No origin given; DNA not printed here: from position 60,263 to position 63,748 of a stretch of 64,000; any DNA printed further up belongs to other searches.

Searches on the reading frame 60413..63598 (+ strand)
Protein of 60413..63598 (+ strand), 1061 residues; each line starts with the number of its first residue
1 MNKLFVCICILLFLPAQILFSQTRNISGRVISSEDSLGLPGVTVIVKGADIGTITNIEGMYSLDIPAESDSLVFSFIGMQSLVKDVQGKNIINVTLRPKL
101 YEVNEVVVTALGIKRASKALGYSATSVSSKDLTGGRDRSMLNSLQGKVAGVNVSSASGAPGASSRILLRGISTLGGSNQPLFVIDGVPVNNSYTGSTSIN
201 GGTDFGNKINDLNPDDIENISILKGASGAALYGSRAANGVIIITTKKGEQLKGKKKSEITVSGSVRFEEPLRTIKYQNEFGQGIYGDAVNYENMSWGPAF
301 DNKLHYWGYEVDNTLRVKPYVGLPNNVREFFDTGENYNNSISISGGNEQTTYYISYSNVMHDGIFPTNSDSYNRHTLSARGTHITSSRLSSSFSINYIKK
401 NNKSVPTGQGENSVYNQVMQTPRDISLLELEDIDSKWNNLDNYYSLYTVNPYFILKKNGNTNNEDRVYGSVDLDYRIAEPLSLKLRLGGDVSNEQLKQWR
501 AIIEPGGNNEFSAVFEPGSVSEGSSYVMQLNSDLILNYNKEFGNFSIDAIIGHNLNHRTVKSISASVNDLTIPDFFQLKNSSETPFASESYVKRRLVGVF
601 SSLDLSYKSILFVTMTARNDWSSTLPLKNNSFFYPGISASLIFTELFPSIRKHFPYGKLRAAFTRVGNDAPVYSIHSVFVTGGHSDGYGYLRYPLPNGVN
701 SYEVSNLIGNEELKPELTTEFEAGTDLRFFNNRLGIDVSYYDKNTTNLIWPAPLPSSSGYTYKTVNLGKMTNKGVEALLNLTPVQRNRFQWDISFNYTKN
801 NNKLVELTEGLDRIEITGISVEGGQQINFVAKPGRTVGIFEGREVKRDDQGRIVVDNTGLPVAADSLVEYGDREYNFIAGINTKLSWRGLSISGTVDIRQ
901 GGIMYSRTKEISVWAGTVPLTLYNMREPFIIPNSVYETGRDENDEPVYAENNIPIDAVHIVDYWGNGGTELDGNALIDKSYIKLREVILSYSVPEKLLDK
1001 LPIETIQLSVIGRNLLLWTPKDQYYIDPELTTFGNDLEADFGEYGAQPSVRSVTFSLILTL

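Call 3: search_protein_families(library=pfam, proteins=[window:60413-63598:+], max_evalue=0.01)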
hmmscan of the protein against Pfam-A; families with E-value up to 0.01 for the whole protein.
window:60413-63598:+ (1061 aa): 2 families
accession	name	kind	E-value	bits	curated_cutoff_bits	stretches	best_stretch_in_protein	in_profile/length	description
PF07715.20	Plug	-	6.3e-19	68.9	23.9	1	121-240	6-107/107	TonB-dependent Receptor Plug Domain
PF13715.12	CarbopepD_reg_2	-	4e-16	59.2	32.2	1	26-108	1-88/88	CarboxypepD_reg-like domain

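Call 4: search_protein_families(library=ncbifam, proteins=[window:60413-63598:+], max_evalue=0.01)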
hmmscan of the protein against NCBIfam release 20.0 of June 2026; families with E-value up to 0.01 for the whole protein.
window:60413-63598:+ (1061 aa): 8 families
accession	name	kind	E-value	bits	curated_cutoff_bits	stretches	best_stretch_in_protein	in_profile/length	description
TIGR04056.1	OMP_RagA_SusC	subfamily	7.6e-197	656.7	368.25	1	25-1060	2-980/981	SusC/RagA family TonB-linked outer membrane protein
TIGR04057.1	SusC_RagA_signa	signature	8.1e-17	60.7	46.2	1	216-246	1-31/31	SusC/RagA subfamily TonB-dependent outer membrane receptor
NF010051.0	PRK13528.1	subfamily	2.5e-13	49.2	583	1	144-249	73-175/727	FepA family TonB-dependent siderophore receptor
NF010048.1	PRK13524.1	subfamily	8.7e-12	44.3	493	1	101-252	38-183/744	FepA family TonB-dependent siderophore receptor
TIGR01779.1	TonB-B12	equivalog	1e-10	40.8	599.7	1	103-257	28-162/614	TonB-dependent vitamin B12 receptor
NF010010.0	PRK13483.1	equivalog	4.6e-08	31.5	927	1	101-261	31-179/660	ligand-gated channel protein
NF052649.1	TonRcptRhtA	equivalog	1.8e-05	23.1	1100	1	197-266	118-185/744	TonB-dependent siderophore receptor RhtA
NF053590.1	TonB_dep_TOL0244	equivalog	7.2e-05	21.6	645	1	211-257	106-151/604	TOL_0244 family TonB-dependent receptor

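Call 15: find_encoding_contigs(protein=window:60413-63598:+, flank=10000, max_places=4)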
Protein window:60413-63598:+ (1061 aa): no gene with exactly this product is on record in the collection.
